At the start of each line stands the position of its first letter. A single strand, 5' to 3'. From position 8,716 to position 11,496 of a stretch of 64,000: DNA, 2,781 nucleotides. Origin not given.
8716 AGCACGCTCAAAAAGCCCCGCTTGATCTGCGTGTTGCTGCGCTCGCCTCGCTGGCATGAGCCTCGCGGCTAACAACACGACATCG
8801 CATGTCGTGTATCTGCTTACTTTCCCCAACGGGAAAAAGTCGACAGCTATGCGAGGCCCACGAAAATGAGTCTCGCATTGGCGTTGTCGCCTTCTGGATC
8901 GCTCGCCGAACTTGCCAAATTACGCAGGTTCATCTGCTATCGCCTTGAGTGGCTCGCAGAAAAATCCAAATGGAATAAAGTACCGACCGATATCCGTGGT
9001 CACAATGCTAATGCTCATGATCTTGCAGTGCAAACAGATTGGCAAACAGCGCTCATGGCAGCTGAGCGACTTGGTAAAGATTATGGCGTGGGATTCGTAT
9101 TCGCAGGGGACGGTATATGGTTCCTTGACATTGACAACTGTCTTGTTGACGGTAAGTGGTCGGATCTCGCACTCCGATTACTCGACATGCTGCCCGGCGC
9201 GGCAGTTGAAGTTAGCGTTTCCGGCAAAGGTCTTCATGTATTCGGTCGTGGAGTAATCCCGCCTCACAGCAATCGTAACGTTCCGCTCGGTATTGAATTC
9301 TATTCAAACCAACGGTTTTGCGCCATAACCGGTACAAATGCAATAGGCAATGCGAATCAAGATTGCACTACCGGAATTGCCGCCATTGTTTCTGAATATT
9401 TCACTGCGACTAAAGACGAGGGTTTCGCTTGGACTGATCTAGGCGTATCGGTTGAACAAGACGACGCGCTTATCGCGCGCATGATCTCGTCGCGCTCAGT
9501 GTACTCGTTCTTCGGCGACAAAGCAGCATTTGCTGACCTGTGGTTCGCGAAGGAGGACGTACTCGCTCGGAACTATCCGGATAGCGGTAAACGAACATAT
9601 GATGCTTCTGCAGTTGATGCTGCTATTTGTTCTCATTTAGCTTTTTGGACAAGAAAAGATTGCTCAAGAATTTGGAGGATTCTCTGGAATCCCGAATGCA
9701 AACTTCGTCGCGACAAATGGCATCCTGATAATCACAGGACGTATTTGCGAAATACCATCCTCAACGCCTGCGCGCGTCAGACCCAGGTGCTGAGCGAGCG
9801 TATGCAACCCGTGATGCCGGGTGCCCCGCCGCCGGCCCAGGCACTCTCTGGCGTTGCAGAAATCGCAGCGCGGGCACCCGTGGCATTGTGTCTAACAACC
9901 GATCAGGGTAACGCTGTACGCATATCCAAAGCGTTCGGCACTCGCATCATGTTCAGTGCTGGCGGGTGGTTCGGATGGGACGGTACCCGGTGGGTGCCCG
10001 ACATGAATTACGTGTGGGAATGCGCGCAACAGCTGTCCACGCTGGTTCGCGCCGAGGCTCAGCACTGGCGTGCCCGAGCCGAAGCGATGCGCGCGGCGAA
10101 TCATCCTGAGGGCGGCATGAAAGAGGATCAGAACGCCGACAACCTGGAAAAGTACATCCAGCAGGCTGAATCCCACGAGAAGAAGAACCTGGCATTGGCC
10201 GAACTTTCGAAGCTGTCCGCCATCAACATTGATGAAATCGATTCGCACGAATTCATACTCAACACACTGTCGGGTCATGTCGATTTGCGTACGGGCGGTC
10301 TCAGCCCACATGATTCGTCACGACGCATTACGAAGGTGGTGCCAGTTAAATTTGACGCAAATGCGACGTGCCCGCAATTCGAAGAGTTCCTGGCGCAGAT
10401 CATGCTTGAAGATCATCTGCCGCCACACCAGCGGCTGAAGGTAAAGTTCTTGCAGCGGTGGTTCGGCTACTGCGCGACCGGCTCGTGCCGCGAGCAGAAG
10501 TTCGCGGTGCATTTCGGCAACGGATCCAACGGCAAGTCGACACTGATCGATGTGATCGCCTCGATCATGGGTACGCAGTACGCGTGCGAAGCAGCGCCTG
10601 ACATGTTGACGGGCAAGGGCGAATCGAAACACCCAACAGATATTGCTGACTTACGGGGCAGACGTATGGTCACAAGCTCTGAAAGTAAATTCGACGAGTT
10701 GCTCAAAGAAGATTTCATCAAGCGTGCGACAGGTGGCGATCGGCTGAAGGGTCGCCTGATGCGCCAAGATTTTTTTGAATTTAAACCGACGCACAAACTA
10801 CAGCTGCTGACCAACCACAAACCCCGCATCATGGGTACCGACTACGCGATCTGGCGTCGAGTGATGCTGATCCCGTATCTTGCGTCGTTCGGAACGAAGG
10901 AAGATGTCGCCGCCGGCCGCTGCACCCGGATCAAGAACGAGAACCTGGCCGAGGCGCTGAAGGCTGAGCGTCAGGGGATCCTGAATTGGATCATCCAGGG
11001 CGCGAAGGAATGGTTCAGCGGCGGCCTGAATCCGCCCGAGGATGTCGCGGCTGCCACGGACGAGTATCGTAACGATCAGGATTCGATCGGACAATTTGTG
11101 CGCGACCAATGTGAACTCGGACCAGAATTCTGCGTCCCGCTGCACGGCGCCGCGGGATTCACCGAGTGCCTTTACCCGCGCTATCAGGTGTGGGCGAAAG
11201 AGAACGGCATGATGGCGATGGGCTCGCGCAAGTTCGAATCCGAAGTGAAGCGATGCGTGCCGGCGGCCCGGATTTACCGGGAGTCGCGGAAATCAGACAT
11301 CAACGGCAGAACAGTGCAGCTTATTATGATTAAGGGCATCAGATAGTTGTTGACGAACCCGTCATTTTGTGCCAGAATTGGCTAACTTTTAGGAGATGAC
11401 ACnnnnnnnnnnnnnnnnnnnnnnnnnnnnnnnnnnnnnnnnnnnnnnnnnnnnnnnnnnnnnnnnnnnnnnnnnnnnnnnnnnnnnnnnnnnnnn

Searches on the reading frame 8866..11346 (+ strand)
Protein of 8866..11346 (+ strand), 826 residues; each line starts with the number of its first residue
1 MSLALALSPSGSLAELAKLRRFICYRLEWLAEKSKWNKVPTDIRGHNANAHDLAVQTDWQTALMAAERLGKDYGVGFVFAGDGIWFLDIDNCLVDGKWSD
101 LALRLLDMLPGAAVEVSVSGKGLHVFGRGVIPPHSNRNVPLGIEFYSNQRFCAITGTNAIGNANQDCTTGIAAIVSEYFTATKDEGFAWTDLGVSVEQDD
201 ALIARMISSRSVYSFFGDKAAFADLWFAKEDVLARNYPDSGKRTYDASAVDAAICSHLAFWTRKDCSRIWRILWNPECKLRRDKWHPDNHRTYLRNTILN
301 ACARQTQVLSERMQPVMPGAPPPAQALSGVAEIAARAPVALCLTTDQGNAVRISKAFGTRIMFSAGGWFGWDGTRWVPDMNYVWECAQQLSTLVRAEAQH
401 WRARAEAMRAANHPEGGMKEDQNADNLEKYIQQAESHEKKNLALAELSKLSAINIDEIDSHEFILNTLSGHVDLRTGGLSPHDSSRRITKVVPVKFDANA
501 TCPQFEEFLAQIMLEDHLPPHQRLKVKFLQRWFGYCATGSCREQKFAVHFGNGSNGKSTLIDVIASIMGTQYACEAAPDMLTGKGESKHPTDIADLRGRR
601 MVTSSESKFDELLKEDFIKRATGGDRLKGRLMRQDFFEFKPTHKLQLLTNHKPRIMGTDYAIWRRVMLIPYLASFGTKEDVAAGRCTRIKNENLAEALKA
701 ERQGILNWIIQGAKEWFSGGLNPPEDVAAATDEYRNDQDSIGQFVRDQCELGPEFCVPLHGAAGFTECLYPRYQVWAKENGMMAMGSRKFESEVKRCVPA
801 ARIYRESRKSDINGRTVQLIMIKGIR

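Call 27: search_protein_families(library=phrogs, proteins=[window:8866-11346:+], max_evalue=0.00001)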
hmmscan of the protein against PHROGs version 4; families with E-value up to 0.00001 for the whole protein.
window:8866-11346:+ (826 aa): 13 families
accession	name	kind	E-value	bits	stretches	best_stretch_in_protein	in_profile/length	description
phrog_1829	-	DNA, RNA and nucleotide metabolism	2.2e-154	516.5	1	13-800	7-739/772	DNA primase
phrog_16950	-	DNA, RNA and nucleotide metabolism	3.6e-147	492.6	1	336-826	358-837/843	DNA primase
phrog_2478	-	DNA, RNA and nucleotide metabolism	1.5e-100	338.6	1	317-796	378-820/854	DNA polymerase/primase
phrog_1156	-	DNA, RNA and nucleotide metabolism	4.8e-96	324.1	1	345-796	365-802/855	DNA primase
phrog_6088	-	DNA, RNA and nucleotide metabolism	1.2e-95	322.6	1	360-796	350-744/772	DNA primase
phrog_864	-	DNA, RNA and nucleotide metabolism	2.3e-58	199.5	1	412-817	232-617/1064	DNA primase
phrog_1883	-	DNA, RNA and nucleotide metabolism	7.2e-53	181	1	346-792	276-724/756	DNA helicase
phrog_35045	-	DNA, RNA and nucleotide metabolism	3.3e-46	158.9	1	16-305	8-317/826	DNA primase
phrog_13901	-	DNA, RNA and nucleotide metabolism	3.4e-46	159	1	13-314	12-304/341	DNA primase/helicase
phrog_7601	-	unknown function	6.1e-28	99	1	535-807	11-260/289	-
phrog_8643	-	DNA, RNA and nucleotide metabolism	6e-20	72.8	1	26-157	44-169/179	DNA polymerase/primase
phrog_3022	-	DNA, RNA and nucleotide metabolism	2.7e-14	53.5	1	31-290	28-280/788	DNA primase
phrog_16213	-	DNA, RNA and nucleotide metabolism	1.9e-09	37.4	1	463-792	314-629/732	DNA primase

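Call 42: search_dna_similar(query=window:8866-11346:+, collection=phages, mode=protein, max_rows=15)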
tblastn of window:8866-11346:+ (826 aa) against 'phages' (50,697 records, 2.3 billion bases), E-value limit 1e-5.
Records with a match: 1266; places in all: 1267; records where one place covers at least 80% of the query: 86.
Best place of each record, by identity: <60% 1266.
By first word of the organism name: Mycobacterium 289; Streptococcus 148; Microbacterium 120; Vibrio 101; Arthrobacter 97; Gordonia 86; Klebsiella 74; Streptomyces 56; Bacteriophage 20; Lactobacillus 17; and 77 more.
By host as written in the record: Mycobacterium smegmatis mc2 155 202; - 100; Microbacterium foliorum NRRL B-24224 59; Gordonia terrae 3612 59; Arthrobacter globiformis B-2979 51; Klebsiella pneumoniae 46; Vibrio lentus 44; Mycobacterium smegmatis mc#155 40; and 342 more.
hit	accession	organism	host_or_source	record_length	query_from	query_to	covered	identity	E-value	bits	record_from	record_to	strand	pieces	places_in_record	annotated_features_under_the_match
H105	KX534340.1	Phage Wrath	human bladder microbiota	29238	29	790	92%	32.1%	1e-93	328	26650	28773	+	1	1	DNA primase/helicase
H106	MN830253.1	Lactobacillus phage JNU_P5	Lactobacillus fermentum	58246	18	802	95%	29.6%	2e-80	289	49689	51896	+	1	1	DNA primase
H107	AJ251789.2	Lactobacillus phage A2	Lactobacillus casei ATCC 393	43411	19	796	94%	29.8%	3e-83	298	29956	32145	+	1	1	putative primase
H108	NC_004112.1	Lactobacillus phage A2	Lactobacillus casei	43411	19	796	94%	29.8%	3e-83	298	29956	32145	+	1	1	DNA primase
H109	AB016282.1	Bacillus phage phi105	-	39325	29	790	92%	30.0%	7e-91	320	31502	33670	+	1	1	unnamed protein product; ORF11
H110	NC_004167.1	Bacillus phage phi105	-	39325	29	790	92%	30.0%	7e-91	320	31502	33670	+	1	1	DNA primase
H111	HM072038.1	Bacillus phage phi105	Bacillus subtilis BGSC 1L32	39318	29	790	92%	29.9%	3e-90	318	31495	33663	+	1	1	gp60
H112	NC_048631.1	Bacillus phage phi105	Bacillus subtilis BGSC 1L32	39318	29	790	92%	29.9%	3e-90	318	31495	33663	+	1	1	DNA primase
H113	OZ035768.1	Sashavirus 536P12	-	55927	20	826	98%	28.2%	4e-67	249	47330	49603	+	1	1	record has no annotation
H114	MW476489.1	Lactobacillus phage vB_Lga_AB1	Lactobacillus gasseri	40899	19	804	95%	28.9%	2e-72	265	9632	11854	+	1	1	DNA primase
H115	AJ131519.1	Lactobacillus phage phiadh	Lactobacillus gasseri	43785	19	803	95%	28.9%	6e-72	264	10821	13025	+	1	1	putative DNA-polymerase or DNA-primase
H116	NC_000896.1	Lactobacillus phage phiadh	Lactobacillus gasseri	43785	19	803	95%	28.9%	6e-72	264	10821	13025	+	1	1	DNA primase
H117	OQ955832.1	Escherichia phage vB_EcoS_PJ16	Multidrug resistant Escherichia coli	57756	20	826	98%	28.0%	6e-67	249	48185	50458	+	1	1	PJ16_080: DNA helicase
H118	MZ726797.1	Escherichia phage vB_EcoS_AVIO78A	Escherichia coli O78 Strain ECL23026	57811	20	826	98%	28.0%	8e-67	248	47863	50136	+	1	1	hypothetical protein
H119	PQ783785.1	Escherichia phage PDP46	Escherichia coli HS(pFamp)R (ATCC ...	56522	20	826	98%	28.0%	9e-67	248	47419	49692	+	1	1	DNA primase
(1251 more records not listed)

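Call 110: search_protein_families(library=ncbifam, proteins=[window:8866-11346:+], max_evalue=0.01)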
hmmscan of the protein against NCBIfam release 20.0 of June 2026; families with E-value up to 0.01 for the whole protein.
window:8866-11346:+ (826 aa): 3 families
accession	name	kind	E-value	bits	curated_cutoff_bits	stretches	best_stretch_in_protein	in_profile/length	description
NF011296.0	PRK14709.1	subfamily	7.6e-86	288.6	613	1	343-797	33-441/469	hypothetical protein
NF005477.0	PRK07078.1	subfamily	5.2e-76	256.4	1014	1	344-802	321-732/759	hypothetical protein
TIGR01613.1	primase_Cterm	subfamily_domain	1.6e-71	240.6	108.7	1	465-790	3-304/304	phage/plasmid primase, P4 family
